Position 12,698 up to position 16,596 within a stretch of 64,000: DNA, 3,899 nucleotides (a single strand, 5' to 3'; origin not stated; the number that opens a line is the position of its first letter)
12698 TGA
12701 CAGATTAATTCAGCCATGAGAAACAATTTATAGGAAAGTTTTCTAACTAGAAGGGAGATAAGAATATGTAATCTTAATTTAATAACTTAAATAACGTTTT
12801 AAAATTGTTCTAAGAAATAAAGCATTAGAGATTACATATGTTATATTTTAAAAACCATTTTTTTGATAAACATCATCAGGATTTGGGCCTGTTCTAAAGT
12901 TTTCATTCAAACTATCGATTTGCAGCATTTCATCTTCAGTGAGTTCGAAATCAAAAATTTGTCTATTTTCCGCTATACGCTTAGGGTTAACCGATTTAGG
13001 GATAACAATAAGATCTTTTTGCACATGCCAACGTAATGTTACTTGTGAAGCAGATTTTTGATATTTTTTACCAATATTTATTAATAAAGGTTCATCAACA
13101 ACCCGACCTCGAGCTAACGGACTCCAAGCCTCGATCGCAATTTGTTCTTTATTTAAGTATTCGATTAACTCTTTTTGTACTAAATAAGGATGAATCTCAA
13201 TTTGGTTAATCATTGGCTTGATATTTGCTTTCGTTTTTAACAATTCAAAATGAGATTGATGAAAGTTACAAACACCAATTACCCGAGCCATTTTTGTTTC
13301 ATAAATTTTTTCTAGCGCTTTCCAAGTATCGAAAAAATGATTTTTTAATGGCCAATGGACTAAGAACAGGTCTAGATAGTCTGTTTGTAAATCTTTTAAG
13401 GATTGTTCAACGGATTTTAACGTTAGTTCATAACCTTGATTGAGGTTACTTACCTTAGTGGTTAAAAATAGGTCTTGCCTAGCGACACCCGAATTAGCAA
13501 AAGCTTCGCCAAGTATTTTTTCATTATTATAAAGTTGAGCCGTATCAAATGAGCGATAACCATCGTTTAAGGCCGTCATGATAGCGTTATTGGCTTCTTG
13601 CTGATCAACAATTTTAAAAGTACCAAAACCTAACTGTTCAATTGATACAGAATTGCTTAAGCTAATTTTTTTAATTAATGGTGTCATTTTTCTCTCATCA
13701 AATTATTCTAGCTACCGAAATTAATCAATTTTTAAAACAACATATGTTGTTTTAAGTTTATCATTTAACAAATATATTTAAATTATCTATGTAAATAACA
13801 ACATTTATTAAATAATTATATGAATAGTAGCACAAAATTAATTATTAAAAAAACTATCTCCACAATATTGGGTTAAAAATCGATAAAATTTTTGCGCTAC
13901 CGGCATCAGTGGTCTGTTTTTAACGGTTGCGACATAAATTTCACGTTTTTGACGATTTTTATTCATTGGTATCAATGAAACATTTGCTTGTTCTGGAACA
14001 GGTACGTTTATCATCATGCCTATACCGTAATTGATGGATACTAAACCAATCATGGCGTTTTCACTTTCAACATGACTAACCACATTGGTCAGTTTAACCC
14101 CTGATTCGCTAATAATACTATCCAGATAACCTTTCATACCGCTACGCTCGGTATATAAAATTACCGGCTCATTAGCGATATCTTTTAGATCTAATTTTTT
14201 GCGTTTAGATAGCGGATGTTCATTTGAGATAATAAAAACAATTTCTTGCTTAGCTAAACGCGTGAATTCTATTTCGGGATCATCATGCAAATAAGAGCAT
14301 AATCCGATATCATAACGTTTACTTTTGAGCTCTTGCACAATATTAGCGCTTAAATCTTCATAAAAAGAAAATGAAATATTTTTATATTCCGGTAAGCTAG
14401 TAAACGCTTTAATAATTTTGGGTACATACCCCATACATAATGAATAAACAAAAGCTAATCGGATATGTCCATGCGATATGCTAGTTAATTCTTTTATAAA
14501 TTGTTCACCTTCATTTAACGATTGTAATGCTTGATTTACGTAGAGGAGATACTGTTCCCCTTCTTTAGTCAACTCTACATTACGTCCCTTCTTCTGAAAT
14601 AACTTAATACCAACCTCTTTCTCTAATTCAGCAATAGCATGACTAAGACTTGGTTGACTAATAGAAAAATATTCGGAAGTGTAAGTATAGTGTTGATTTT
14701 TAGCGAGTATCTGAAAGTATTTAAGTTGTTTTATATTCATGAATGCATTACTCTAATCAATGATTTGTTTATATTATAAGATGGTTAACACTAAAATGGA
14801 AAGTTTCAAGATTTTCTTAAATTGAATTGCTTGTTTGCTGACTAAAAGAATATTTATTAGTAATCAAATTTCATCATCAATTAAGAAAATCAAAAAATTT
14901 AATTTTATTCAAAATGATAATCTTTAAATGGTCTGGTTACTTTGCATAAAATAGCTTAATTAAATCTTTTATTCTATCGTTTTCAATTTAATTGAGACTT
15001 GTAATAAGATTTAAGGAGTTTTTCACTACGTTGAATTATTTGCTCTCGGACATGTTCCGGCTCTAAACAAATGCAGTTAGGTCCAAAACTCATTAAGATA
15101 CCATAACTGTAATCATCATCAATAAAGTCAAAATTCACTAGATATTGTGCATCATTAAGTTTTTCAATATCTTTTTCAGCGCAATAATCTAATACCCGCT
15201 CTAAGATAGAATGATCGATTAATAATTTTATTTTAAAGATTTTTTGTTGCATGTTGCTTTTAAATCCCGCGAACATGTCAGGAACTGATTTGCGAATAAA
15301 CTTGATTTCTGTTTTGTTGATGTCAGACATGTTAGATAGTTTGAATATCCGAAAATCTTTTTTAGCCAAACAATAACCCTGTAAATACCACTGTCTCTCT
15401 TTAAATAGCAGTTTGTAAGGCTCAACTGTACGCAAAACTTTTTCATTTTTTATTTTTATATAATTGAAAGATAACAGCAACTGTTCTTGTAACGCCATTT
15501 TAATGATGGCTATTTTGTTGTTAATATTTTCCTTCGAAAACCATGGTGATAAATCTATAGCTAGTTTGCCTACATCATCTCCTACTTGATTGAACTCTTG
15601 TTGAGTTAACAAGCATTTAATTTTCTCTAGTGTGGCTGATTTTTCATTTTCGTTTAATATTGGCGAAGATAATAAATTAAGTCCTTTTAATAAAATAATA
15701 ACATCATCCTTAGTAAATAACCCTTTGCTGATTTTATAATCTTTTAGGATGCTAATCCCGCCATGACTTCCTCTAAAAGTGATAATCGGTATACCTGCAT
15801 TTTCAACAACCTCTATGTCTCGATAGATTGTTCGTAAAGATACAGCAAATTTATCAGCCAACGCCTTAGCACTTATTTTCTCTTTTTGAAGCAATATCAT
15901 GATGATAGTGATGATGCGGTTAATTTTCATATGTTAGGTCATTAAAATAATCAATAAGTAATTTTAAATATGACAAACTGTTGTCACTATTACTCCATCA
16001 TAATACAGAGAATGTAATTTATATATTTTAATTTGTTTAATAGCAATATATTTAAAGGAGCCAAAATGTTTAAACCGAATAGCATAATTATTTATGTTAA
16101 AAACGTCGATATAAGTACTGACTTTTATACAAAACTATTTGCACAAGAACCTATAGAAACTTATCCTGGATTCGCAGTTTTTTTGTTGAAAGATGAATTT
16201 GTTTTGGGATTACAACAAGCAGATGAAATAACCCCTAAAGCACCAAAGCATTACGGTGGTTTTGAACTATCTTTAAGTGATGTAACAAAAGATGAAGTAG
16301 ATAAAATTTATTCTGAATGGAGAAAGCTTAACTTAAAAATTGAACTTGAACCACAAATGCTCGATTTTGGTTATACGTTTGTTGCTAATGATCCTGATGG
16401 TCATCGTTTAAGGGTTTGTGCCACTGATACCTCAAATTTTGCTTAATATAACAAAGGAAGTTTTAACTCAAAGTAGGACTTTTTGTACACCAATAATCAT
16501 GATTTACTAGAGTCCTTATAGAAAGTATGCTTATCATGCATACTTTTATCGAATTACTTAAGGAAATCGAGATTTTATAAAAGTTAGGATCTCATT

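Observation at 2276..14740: Expanded quinate/shikimate (ydiB-aroD) cluster with a FadH-like flavoprotein, SDR, TIM-barrel enzyme, two MFS transporters, aroL, an AKR and a LysR regulator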

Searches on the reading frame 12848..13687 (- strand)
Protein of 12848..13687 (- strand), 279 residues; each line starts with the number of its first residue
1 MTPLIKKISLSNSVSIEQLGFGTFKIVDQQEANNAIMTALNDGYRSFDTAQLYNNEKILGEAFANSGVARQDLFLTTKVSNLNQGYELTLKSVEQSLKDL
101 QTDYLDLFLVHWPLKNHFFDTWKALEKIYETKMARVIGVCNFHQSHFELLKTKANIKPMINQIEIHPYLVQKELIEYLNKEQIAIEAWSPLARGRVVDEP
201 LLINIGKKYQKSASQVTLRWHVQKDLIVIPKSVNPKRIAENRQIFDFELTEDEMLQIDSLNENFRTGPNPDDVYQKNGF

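Call 3: search_protein_families(library=pfam, proteins=[window:12848-13687:-])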
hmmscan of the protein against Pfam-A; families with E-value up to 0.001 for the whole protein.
window:12848-13687:- (279 aa): 1 family
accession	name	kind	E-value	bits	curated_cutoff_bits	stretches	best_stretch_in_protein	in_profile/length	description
PF00248.27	Aldo_ket_red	-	1.7e-50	172.2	24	2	19-196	2-197/291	Aldo/keto reductase family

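Call 4: search_protein_families(library=ncbifam, proteins=[window:12848-13687:-])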
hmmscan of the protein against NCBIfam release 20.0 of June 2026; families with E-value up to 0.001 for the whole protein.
window:12848-13687:- (279 aa): 6 families
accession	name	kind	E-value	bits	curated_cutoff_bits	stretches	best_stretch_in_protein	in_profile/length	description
NF008598.0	PRK11565.1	equivalog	1.2e-79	267.3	425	1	8-273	7-273/275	2,5-didehydrogluconate reductase DkgA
NF008377.0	PRK11172.1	equivalog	6.8e-58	196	327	1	15-266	2-256/267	2,5-didehydrogluconate reductase DkgB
NF049922.1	MethglyxlRedYdjG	equivalog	5.1e-16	58.6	550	1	18-224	15-248/326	NADH-dependent methylglyoxal reductase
TIGR01293.1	Kv_beta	subfamily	2e-10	40.2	365.4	1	15-195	12-214/319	voltage-dependent potassium channel subunit beta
NF007695.0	PRK10376.1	subfamily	1.5e-08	34.1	280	1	28-262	38-288/290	oxidoreductase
NF007912.0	PRK10625.1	equivalog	4e-06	26.4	415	1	91-116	112-137/346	NADP(H)-dependent aldo-keto reductase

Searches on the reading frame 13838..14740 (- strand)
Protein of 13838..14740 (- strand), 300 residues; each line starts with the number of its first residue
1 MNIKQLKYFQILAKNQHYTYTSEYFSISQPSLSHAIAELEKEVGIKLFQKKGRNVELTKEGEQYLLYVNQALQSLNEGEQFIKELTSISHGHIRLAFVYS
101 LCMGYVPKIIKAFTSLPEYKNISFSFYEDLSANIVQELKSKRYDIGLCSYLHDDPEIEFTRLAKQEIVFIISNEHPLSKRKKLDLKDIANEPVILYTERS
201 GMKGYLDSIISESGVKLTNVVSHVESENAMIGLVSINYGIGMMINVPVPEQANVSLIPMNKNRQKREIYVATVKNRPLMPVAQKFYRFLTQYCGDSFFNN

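Call 3: search_protein_families(library=pfam, proteins=[window:13838-14740:-])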
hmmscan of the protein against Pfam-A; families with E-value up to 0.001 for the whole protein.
window:13838-14740:- (300 aa): 2 families
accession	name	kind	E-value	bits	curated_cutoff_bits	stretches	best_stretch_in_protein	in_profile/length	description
PF03466.25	LysR_substrate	-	8.9e-34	117.1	28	1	90-293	5-208/209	LysR substrate binding domain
PF00126.33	HTH_1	-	6.2e-16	58.5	26.6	1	3-62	1-60/60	Bacterial regulatory helix-turn-helix protein, lysR family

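Call 4: search_protein_families(library=ncbifam, proteins=[window:13838-14740:-])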
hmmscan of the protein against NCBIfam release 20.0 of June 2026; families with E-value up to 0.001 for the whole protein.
window:13838-14740:- (300 aa): 51 families (the best 25 are shown)
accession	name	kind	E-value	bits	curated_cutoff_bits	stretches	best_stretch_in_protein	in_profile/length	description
NF053705.1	TransRegGltCGpos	equivalog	1.3e-49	169.1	350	1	1-292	1-292/300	glutamate biosynthesis transcriptional regulator GltC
NF040786.1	LysR_Sec_metab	equivalog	5.8e-44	150.3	250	1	1-291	1-296/298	selenium metabolism-associated LysR family transcriptional regulator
NF045775.1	acetoin_reg_AlsR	exception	1.2e-40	139.8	430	1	1-243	1-242/290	acetoin biosynthesis transcriptional regulator AlsR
NF047520.1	trans_act_CidR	equivalog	8.1e-38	130.3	415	1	1-291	1-290/292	cidABC operon transcriptional activator CidR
TIGR03339.1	phn_lysR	subfamily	5.9e-37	127.4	341.1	1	5-286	1-276/279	aminoethylphosphonate catabolism associated LysR family transcriptional regulator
NF008416.0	PRK11242.1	equivalog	8.6e-37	127.1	277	1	1-291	1-289/300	transcriptional regulator CynR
NF007439.0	PRK09986.1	equivalog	2.9e-34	118.8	290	1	2-270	8-276/296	LysR family transcriptional regulator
NF008722.0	PRK11716.1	equivalog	2.6e-31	108.7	246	1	1-289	1-290/293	HTH-type transcriptional activator IlvY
NF040709.1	benzoate_BenM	exception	4.7e-30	104.9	600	1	1-272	1-273/299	benzoate utilization transcription regulator BenM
NF047354.1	trans_reg_GltC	equivalog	1.1e-27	97.3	300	1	1-211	1-212/290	glutamate biosynthesis transcriptional regulator GltC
NF052633.1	LysR_TF_PsrA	exception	5.4e-26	91.2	540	1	3-287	7-290/297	L-proline-binding transcription factor PsrA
NF009327.0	PRK12684.1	subfamily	7.4e-26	91.1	402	1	1-252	1-252/313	CysB family HTH-type transcriptional regulator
TIGR02424.1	TF_pcaQ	equivalog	2.3e-25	89.2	303.8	1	3-219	5-221/300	pca operon transcription factor PcaQ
NF007385.0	PRK09906.1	equivalog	9.6e-25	87.3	356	1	1-271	1-270/296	DNA-binding transcriptional regulator HcaR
NF040710.1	benzoate_CatM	exception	1.1e-23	84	580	1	1-243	1-243/293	cis,cis-muconate-binding transcription regulator CatM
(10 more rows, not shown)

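Call 37: search_solved_structures(query=window:13838-14740:-, max_evalue=1e-10)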
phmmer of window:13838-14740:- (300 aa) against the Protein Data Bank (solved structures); distinct sequences matched with E-value up to 1e-10: 19.
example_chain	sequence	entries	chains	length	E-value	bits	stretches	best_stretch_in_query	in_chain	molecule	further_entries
5ted_B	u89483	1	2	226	2.9e-45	158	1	89-297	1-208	Lmo0488 protein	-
3k1m_A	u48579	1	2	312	1.2e-27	100.2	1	1-278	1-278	HTH-type transcriptional regulator benM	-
3k1n_A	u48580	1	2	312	2.2e-27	99.3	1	1-278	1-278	HTH-type transcriptional regulator benM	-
3k1p_A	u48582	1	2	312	2.6e-27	99.1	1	1-278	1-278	HTH-type transcriptional regulator benM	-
2h99_A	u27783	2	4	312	4.5e-27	98.3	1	1-278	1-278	HTH-type transcriptional regulator benM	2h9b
2h98_A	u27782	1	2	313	8.8e-20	74.4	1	1-242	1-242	HTH-type transcriptional regulator catM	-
5y2v_A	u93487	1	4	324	1.4e-18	70.5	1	3-290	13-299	Rubisco operon transcriptional regulator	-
1al3_A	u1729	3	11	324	2e-15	60.1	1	1-262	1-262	CYS REGULON TRANSCRIPTIONAL ACTIVATOR CYSB | HTH-type transcriptional regulator CysB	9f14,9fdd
7w06_A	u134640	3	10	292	3.2e-15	59.4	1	1-240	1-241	Transcriptional regulator, LysR family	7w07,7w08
3fzv_A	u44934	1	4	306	1.3e-14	57.5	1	3-250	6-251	Probable transcriptional regulator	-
6m5f_A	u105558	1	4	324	1.6e-14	57.2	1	3-250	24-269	Probable transcriptional regulator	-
4gwo_A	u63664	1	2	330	3.7e-14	56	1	1-259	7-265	HTH-type transcriptional regulator CysB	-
6g4r_B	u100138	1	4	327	5.8e-14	55.3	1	3-208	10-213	Hydrogen peroxide-inducible genes activator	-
6g1d_C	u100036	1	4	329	6e-14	55.3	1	3-208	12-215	Hydrogen peroxide-inducible genes activator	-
6g1b_B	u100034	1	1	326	9.6e-14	54.6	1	3-199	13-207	Hydrogen peroxide-inducible genes activator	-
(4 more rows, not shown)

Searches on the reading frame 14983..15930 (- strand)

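Call 5: search_protein_families(library=pfam, proteins=[window:14983-15930:-])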
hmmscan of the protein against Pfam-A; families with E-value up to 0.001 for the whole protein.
window:14983-15930:- (315 aa): 5 families
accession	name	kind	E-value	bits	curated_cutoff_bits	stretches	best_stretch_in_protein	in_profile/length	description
PF13280.12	WYL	-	7.4e-17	61.6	21.8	1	141-204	4-68/70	WYL domain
PF08279.18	HTH_11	-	4.1e-12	46.2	25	1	5-55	1-52/55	HTH domain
PF25583.1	WCX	-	3.9e-09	37.2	23.9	1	233-306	4-76/76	WCX domain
PF08220.18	HTH_DeoR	-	2.7e-06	27.4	21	1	5-53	1-48/57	DeoR-like helix-turn-helix domain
PF19187.6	HTH_PafC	-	0.00038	20.7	32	1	2-89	2-96/115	PafC helix-turn-helix domain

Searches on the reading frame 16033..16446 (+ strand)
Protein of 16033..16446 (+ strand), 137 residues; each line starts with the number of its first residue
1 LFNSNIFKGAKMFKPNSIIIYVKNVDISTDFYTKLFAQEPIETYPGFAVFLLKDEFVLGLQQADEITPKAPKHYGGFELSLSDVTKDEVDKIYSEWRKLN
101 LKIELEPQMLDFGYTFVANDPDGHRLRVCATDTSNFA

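Call 5: search_protein_families(library=pfam, proteins=[window:16033-16446:+])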
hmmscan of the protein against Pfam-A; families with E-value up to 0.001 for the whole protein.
window:16033-16446:+ (137 aa): 2 families
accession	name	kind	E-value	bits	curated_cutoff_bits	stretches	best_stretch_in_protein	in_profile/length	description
PF00903.31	Glyoxalase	-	2.1e-09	38.3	20.6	1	16-127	3-120/121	Glyoxalase/Bleomycin resistance protein/Dioxygenase superfamily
PF12681.13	Glyoxalase_2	-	0.00067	20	30.1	0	17-129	3-114/118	Glyoxalase-like domain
